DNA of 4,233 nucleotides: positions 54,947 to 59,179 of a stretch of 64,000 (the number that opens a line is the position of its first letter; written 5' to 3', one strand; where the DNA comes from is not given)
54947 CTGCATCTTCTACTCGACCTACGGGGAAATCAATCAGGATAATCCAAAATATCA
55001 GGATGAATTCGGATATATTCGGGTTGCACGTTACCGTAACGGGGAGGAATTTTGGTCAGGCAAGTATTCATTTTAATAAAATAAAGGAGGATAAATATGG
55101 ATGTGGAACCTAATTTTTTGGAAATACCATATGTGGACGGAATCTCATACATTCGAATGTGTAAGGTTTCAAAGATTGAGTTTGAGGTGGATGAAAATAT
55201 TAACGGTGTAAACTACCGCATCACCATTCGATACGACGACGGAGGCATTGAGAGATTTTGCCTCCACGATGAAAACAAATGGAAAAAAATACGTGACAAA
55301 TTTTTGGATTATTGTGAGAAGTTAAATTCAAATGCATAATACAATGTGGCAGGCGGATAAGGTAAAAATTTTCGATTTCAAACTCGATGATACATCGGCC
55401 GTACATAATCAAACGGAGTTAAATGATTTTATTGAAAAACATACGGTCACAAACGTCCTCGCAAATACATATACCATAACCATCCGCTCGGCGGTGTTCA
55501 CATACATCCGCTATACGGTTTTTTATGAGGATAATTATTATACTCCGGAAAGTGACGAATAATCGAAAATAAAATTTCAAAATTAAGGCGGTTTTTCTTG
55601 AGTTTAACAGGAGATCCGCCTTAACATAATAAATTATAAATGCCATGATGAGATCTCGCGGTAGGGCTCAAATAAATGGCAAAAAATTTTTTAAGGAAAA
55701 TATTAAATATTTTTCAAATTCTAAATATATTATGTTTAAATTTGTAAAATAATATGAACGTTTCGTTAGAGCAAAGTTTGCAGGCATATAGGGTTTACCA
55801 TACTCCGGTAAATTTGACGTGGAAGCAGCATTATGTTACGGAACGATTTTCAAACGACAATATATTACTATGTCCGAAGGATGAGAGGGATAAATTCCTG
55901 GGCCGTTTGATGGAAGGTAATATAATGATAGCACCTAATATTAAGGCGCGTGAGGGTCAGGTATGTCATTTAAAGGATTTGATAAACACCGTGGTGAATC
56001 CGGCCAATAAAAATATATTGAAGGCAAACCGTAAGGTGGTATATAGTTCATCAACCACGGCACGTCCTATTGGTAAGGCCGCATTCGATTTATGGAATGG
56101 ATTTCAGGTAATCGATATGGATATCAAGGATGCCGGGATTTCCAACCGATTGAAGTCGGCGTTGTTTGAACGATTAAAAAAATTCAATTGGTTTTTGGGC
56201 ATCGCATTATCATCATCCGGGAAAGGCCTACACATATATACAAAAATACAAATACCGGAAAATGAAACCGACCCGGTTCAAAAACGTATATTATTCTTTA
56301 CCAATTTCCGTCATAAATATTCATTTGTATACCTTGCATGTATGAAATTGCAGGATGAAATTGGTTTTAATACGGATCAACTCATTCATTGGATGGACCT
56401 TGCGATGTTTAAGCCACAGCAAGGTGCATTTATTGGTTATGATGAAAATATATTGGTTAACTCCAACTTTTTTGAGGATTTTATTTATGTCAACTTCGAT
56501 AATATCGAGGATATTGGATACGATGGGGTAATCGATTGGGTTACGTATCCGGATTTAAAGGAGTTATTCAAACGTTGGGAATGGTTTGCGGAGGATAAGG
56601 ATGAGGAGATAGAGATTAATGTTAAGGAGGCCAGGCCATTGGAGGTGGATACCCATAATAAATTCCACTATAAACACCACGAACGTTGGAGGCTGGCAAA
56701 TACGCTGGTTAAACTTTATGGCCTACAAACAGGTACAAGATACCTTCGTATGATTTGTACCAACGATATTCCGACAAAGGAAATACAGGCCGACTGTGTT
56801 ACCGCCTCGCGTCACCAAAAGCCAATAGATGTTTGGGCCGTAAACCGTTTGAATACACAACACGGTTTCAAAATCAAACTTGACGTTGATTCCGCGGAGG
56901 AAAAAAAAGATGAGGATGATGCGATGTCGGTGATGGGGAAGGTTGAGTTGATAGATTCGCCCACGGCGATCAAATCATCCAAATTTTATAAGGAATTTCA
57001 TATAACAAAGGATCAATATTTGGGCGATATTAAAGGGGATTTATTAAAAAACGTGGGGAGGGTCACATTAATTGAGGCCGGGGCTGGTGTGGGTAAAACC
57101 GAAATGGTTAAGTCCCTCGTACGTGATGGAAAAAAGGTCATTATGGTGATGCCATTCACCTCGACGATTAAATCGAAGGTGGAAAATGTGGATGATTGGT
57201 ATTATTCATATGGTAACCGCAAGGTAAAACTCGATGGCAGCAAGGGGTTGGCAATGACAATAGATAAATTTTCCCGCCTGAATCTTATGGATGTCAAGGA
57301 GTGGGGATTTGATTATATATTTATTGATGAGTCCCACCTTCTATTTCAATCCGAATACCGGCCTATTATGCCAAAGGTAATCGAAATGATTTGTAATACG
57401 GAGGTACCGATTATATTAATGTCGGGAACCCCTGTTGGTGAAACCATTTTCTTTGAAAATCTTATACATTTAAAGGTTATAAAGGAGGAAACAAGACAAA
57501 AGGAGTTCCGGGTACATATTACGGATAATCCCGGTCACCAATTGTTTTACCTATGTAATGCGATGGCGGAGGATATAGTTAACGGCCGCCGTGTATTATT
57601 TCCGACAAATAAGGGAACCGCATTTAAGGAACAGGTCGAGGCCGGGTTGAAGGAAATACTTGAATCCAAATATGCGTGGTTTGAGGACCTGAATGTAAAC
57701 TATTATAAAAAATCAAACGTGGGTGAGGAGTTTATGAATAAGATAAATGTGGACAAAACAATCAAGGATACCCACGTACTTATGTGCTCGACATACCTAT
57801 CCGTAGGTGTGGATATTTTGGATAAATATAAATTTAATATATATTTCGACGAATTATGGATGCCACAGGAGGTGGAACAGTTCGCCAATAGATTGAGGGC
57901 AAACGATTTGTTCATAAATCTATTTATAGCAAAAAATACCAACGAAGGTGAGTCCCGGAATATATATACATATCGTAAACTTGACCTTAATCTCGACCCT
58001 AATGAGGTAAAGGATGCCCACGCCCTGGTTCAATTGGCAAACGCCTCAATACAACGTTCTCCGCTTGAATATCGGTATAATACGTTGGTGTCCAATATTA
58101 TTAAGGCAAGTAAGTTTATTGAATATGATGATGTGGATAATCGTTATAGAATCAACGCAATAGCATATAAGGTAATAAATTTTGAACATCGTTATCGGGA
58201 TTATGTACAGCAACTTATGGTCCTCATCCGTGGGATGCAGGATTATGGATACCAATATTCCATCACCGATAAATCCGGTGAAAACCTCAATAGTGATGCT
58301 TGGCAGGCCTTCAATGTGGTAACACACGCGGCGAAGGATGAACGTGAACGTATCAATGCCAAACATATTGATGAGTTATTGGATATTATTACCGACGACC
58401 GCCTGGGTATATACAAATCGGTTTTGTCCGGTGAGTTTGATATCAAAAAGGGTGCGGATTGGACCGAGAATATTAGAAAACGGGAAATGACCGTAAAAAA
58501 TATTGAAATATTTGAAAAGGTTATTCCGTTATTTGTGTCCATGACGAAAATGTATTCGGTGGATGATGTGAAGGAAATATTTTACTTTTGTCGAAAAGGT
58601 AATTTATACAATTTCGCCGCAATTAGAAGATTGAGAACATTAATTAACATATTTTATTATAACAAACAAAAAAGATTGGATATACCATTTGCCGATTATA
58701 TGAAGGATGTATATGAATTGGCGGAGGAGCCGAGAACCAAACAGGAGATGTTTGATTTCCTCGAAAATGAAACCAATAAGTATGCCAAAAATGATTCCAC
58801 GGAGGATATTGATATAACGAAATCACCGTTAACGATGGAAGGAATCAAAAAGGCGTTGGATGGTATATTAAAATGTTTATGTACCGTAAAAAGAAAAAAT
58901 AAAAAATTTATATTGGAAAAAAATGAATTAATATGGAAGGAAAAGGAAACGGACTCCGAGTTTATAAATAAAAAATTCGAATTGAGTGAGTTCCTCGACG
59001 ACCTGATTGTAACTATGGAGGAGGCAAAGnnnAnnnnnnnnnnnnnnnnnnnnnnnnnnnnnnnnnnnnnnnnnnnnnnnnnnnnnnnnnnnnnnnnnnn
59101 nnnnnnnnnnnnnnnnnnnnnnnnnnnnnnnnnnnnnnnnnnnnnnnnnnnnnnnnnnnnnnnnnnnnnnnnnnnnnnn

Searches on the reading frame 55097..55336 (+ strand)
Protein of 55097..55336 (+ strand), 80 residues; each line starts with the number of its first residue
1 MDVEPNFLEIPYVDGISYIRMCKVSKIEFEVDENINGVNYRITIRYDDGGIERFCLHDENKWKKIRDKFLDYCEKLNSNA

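Call 48: search_protein_families(library=phrogs, proteins=[window:55097-55336:+], max_evalue=0.01)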
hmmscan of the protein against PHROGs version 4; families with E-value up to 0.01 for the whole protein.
window:55097-55336:+ (80 aa): 1 family
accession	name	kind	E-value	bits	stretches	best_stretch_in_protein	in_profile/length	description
phrog_25908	-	unknown function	0.00063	20.9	1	10-65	64-120/155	-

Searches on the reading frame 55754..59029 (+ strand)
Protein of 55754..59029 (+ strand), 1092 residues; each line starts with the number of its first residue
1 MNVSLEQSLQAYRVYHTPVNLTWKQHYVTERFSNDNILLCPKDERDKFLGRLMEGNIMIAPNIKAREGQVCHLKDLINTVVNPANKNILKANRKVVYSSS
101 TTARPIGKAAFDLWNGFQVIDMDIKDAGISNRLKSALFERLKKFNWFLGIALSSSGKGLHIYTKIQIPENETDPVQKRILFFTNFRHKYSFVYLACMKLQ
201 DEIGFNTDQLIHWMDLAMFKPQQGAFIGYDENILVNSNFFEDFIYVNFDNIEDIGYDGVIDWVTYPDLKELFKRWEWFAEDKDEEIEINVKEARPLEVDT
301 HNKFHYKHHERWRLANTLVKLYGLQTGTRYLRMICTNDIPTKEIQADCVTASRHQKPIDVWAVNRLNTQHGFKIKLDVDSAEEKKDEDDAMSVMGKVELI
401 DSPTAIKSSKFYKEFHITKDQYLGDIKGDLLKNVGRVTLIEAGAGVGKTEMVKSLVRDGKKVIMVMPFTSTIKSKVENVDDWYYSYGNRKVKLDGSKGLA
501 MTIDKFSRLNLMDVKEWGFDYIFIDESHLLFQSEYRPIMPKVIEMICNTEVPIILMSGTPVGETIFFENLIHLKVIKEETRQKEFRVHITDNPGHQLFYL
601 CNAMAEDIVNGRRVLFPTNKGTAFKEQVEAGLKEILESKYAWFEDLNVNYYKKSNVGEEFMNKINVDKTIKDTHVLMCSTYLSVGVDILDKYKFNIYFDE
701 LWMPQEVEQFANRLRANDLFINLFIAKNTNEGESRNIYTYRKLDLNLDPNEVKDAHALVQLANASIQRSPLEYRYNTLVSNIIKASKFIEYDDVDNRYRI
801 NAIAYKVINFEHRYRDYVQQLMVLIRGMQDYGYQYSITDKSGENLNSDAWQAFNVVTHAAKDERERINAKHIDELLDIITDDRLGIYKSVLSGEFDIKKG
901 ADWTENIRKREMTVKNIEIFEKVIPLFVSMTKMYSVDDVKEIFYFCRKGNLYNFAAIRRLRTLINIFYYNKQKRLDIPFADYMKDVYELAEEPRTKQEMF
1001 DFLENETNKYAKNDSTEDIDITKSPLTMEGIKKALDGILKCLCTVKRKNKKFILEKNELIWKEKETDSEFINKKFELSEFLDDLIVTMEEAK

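Call 48: search_protein_families(library=phrogs, proteins=[window:55754-59029:+], max_evalue=0.01)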
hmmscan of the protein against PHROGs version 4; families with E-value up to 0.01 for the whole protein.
window:55754-59029:+ (1092 aa): 1 family
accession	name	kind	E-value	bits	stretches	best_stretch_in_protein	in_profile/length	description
phrog_3022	-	DNA, RNA and nucleotide metabolism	8.1e-05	22.2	1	114-168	83-134/788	DNA primase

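Call 51: search_dna_similar(query=window:55754-59029:+, collection=phages, mode=protein, max_rows=25, max_evalue=0.001)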
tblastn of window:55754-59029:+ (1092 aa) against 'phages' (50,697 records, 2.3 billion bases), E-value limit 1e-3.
Records with a match: 9; places in all: 9; records where one place covers at least 80% of the query: 7.
Best place of each record, by identity: <60% 9.
By first word of the organism name: Tenacibaculum 5; Sphingomonas 2; Chryseobacterium 2.
By host as written in the record: Tenacibaculum maritimum 3; Sphingomonas paucimobilis, Felix d'Herelle Reference Center for Phages host ... 2; Chryseobacterium indologenes MA9 2; Tenacibaculum sp. 2.
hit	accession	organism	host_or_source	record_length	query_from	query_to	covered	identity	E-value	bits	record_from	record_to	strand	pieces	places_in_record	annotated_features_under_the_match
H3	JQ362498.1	Sphingomonas phage PAU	Sphingomonas paucimobilis, Felix ...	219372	73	1089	93%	28.1%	1e-86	314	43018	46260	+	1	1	68: gp68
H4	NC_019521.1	Sphingomonas phage PAU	Sphingomonas paucimobilis, Felix ...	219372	73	1089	93%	28.1%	1e-86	314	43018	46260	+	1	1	68: gp68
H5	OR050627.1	Chryseobacterium phage MA9V-1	Chryseobacterium indologenes MA9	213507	87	960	80%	27.3%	2e-67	255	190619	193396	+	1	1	hypothetical protein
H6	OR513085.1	Chryseobacterium phage MA9V-2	Chryseobacterium indologenes MA9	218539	87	960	80%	26.9%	1e-66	253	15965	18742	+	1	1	hypothetical protein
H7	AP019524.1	Tenacibaculum phage PTm1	Tenacibaculum maritimum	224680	59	999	86%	24.8%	6e-69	260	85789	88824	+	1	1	helicase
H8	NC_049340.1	Tenacibaculum phage PTm1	Tenacibaculum maritimum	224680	59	999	86%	24.8%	6e-69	260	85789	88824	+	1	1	helicase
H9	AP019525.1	Tenacibaculum phage PTm5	Tenacibaculum maritimum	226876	59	999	86%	24.7%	7e-69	260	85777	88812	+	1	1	helicase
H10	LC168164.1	Tenacibaculum phage pT24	Tenacibaculum sp.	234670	95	697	55%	25.7%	2e-32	143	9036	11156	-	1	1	DNA helicase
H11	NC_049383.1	Tenacibaculum phage pT24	Tenacibaculum sp.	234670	95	697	55%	25.7%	2e-32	143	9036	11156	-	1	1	DNA helicase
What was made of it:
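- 55754..59032 (+): 1092-aa primase/helicase-like gene, co-transcribed with sigma-A (1-nt gap). The linkage is conserved in relatives. It is 25-28% identical to PAU gp68, the PTm1 helicase and the MA9V homologue (call 51).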

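Call 52: get_annotated_region(hit=H4, flank=6000)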
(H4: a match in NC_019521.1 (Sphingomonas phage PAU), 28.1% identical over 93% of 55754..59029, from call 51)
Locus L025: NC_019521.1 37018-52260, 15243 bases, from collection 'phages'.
description: Sphingomonas phage PAU, complete genome.
organism: Sphingomonas phage PAU (NCBI taxid 1150991)
taxonomy: Viruses; Duplodnaviria; Heunggongvirae; Uroviricota; Caudoviricetes
host: Sphingomonas paucimobilis, Felix d'Herelle Reference Center for Phages host #1398; source: silkworms; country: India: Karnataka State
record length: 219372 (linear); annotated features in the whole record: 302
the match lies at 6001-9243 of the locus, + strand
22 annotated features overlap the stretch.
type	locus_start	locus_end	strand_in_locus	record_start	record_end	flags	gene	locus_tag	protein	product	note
CDS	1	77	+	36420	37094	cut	59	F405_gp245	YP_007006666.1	gp59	-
CDS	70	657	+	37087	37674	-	60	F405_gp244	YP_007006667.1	gp60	SecA-like domain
CDS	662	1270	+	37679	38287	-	61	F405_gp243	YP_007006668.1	gp61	-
CDS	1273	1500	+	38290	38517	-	62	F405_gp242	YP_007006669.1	gp62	-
CDS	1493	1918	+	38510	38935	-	63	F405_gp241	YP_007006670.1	gp63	-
CDS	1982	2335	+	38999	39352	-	64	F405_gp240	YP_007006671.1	gp64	-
CDS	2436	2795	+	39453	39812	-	65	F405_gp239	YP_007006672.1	gp65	-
CDS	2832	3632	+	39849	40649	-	66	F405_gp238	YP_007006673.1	hypothetical protein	-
CDS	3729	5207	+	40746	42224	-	67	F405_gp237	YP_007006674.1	gp67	-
CDS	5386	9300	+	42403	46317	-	68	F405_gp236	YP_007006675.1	gp68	helicase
CDS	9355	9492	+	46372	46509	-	69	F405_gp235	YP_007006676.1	gp69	-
CDS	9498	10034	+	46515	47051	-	70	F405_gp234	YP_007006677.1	gp70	internal capsid protein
CDS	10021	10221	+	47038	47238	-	71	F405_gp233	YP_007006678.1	gp71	-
CDS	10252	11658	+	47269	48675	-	72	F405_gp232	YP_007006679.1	gp72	-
CDS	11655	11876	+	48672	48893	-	73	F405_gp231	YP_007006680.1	gp73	-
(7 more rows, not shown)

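Call 53: get_annotated_region(hit=H8, flank=6000)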
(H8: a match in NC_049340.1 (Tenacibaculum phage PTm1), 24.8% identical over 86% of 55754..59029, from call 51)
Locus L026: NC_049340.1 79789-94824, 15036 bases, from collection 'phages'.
description: Tenacibaculum phage PTm1 DNA, complete genome.
organism: Tenacibaculum phage PTm1 (NCBI taxid 2547425)
taxonomy: Viruses; Duplodnaviria; Heunggongvirae; Uroviricota; Caudoviricetes; Shirahamavirus; Shirahamavirus PTm1
host: Tenacibaculum maritimum; source: seawater; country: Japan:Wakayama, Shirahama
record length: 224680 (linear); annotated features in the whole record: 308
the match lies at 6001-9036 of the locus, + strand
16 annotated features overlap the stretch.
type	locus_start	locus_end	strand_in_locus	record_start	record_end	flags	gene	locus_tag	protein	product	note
CDS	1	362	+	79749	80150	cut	-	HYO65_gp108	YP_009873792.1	hypothetical protein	PTm1_ORF-108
CDS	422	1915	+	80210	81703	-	-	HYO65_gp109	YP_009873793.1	hypothetical protein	PTm1_ORF-109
CDS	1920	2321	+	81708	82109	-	-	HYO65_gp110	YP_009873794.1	hypothetical protein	PTm1_ORF-110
CDS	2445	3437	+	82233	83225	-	-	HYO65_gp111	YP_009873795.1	phosphoadenosine phosphosulfate reductase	PTm1_ORF-111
CDS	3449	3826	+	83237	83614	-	-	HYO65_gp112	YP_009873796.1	hypothetical protein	PTm1_ORF-112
CDS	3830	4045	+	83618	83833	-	-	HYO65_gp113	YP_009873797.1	hypothetical protein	PTm1_ORF-113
CDS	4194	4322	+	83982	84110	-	-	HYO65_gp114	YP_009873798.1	hypothetical protein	PTm1_ORF-114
CDS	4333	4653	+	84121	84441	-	-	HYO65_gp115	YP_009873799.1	nucleoside triphosphate pyrophosphohydrolase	PTm1_ORF-115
CDS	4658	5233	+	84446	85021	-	-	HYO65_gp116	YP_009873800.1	hypothetical protein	PTm1_ORF-116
CDS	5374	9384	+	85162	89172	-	-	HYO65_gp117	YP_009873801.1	helicase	PTm1_ORF-117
CDS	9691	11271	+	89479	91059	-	-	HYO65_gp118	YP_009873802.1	hypothetical protein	PTm1_ORF-118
CDS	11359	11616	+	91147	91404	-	-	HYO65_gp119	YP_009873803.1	hypothetical protein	PTm1_ORF-119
CDS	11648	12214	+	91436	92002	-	-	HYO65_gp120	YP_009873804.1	hypothetical protein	PTm1_ORF-120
CDS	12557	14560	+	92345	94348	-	-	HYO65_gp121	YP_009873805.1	DNA helicase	PTm1_ORF-121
CDS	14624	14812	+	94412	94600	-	-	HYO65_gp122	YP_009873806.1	hypothetical protein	PTm1_ORF-122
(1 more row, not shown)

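Call 88: search_protein_families(library=pfam, proteins=[window:55754-59029:+], max_evalue=0.01)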
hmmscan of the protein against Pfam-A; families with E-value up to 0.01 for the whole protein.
window:55754-59029:+ (1092 aa): 2 families
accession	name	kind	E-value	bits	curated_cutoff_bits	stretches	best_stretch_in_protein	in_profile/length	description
PF00270.35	DEAD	-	2.1e-05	24.8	26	1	435-561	14-161/167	DEAD/DEAH box helicase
PF04851.21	ResIII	-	0.0017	18.7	22.5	1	435-560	23-162/164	Type III restriction enzyme, res subunit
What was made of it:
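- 55754..59032 (+): phrog_3022 DNA primase E 8e-5 and Pfam DEAD 24.8 bits, which is below its gathering score of 26 (calls 48, 88).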
